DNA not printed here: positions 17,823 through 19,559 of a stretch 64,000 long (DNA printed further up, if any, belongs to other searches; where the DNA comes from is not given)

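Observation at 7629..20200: Candidate beta-(1,2)-glucan utilisation locus with duplicated GH144-like genes and no HTCS, SusR or ECF regulator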

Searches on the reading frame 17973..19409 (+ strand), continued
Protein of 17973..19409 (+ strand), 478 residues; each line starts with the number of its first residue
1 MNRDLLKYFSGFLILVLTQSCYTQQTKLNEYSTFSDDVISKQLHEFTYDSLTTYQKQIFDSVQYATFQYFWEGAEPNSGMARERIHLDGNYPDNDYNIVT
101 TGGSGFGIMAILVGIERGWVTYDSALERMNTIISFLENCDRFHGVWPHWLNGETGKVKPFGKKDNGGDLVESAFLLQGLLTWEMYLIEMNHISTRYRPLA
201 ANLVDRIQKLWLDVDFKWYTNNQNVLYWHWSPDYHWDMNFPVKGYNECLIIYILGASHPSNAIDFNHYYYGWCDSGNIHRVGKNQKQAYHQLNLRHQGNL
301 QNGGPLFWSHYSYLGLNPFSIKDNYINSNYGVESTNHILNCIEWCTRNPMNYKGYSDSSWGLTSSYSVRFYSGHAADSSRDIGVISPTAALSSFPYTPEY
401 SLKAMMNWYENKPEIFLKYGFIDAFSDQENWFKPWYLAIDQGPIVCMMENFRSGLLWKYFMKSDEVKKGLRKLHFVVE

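Call 63: search_protein_families(library=pfam, proteins=[L002:6269-8899:-, L002:12213-15074:+, L002:15211-16992:+, L002:11481-12026:-, L002:17148-17840:-, L002:17877-18812:-], max_evalue=0.001)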
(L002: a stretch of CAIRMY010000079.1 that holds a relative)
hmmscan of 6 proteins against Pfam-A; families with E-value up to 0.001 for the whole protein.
L002:6269-8899:- (876 aa): 4 families
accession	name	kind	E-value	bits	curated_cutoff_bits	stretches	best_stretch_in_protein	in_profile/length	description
PF01055.32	Glyco_hydro_31_2nd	-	1e-116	390.3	23.5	1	291-613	1-327/328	Glycosyl hydrolases family 31 TIM-barrel domain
PF13802.12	Gal_mutarotas_2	-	3e-26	93.3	27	1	113-249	46-183/184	Glycosyl hydrolase 31 N-terminal galactose mutarotase-like domain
PF21365.3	Glyco_hydro_31_3rd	-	2.1e-11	44.6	24.4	1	645-714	21-87/87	Glycosyl hydrolase family 31 C-terminal domain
PF17137.9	DUF5110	-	4.4e-08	33.5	27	1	731-800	1-70/71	Domain of unknown function (DUF5110)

L002:12213-15074:+ (953 aa): 3 families
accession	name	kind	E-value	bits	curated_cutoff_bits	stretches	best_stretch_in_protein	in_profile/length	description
PF00593.30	TonB_dep_Rec_b-barrel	-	5.8e-16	59.8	27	1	401-890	26-423/436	TonB dependent receptor-like, beta-barrel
PF07715.20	Plug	-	1.9e-11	44.9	23.9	1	133-228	2-100/107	TonB-dependent Receptor Plug Domain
PF13620.12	CarboxypepD_reg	-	1.5e-05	25.7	32.3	1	33-96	2-72/82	Carboxypeptidase regulatory-like domain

L002:15211-16992:+ (593 aa): 1 family
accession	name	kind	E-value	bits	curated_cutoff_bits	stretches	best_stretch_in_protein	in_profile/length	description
PF18962.6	Por_Secre_tail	-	9.8e-14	51.8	27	1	515-591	1-75/75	Secretion system C-terminal sorting domain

L002:11481-12026:- (181 aa): 1 family
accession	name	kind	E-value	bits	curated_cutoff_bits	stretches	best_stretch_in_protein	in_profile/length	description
PF14771.11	DUF4476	-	1.5e-19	70.5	22.5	1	96-180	7-91/91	Domain of unknown function (DUF4476)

L002:17148-17840:- (230 aa): 1 family
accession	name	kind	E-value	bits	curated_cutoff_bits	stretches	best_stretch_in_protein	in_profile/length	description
PF01268.25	FTHFS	-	6.2e-76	256.2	27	1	1-230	327-556/556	Formate--tetrahydrofolate ligase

L002:17877-18812:- (311 aa): 1 family
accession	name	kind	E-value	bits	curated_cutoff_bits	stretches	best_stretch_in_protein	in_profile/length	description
PF01268.25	FTHFS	-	1.6e-148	495.8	27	1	3-311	2-313/556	Formate--tetrahydrofolate ligase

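Call 73: search_protein_families(library=pfam, proteins=[L064:4557-5981:+, L064:6475-7179:-, L064:7276-8022:-, L064:8147-9892:+, L064:11403-11996:+, L064:12540-13190:+, L064:13195-13992:+, L064:14806-16083:+, L064:3268-3909:+, L064:2288-3067:-], max_evalue=0.001)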
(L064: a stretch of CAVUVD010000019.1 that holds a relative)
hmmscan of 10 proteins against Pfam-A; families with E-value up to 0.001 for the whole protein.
L064:4557-5981:+ (474 aa): 6 families
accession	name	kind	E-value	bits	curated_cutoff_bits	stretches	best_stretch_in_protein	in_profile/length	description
PF05958.17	tRNA_U5-meth_tr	-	8.2e-22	78.1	23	1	291-469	170-356/357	tRNA (Uracil-5-)-methyltransferase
PF01938.26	TRAM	-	1.3e-09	38.2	21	1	15-63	10-61/61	TRAM domain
PF13847.12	Methyltransf_31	-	4.8e-09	36.5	27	1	323-401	3-81/145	Methyltransferase domain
PF13649.12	Methyltransf_25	-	7.9e-05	23.7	27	1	327-383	1-58/97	Methyltransferase domain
PF09445.16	Methyltransf_15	-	8.9e-05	22.6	22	1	325-407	2-84/165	RNA cap guanine-N2 methyltransferase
PF02475.24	TRM5-TYW2_MTfase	-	0.00029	21.3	28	0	322-386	35-102/164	TRM5/TYW2 methyltransferase domain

L064:6475-7179:- (234 aa): 4 families
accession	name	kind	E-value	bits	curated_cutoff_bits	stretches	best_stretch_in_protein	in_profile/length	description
PF00293.34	NUDIX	-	3.6e-23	82.5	21.1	1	22-144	4-130/134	NUDIX domain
PF21906.2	NrtR_WHD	-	6.2e-22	78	27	1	162-222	1-61/61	NrtR DNA-binding winged helix domain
PF19368.5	AraR_C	-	2.2e-07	31.5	23.8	1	162-228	5-72/82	AraR C-terminal winged HTH domain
PF14815.12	NUDIX_4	-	0.0002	21.6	35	1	36-139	10-103/113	NUDIX domain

L064:7276-8022:- (248 aa): 0 families

L064:8147-9892:+ (581 aa): 2 families
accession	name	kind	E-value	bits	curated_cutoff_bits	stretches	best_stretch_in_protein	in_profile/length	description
PF10091.15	Glycoamylase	-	3.1e-64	216.9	27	1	353-567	3-220/221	Putative glucoamylase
PF13205.12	Big_5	-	1.6e-06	29.2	23.6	1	90-169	22-105/105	Bacterial Ig-like domain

L064:11403-11996:+ (197 aa): 1 family
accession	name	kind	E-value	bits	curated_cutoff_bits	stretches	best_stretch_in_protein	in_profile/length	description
PF14030.11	DUF4245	-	0.00027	21.4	30.1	1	7-103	15-113/165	Protein of unknown function (DUF4245)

L064:12540-13190:+ (216 aa): 1 family
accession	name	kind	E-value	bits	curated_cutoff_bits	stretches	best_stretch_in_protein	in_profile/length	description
PF03734.19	YkuD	-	9.6e-17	62.3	23.4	1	67-203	2-146/146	L,D-transpeptidase catalytic domain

L064:13195-13992:+ (265 aa): 1 family
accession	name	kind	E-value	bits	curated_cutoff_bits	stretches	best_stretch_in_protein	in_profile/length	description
PF03734.19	YkuD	-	8.5e-23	82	23.4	1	121-264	2-146/146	L,D-transpeptidase catalytic domain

L064:14806-16083:+ (425 aa): 3 families
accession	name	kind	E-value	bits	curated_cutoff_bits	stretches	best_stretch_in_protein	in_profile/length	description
PF07662.18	Nucleos_tra2_C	-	4.7e-74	249.1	32.3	1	202-422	1-213/213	Na+ dependent nucleoside transporter C-terminus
PF01773.25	Nucleos_tra2_N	-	7.6e-27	94.1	27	1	8-81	1-74/74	Na+ dependent nucleoside transporter N-terminus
PF07670.19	Gate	-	3e-11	44.1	29.6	1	100-197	2-101/104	Nucleoside recognition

L064:3268-3909:+ (213 aa): 0 families

L064:2288-3067:- (259 aa): 2 families
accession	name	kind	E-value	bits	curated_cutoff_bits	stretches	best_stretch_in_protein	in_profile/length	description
PF18962.6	Por_Secre_tail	-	1.3e-07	32.2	27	1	188-256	1-73/75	Secretion system C-terminal sorting domain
PF02018.23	CBM_4_9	-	0.00067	20.5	25.9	0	34-157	20-131/136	Carbohydrate binding domain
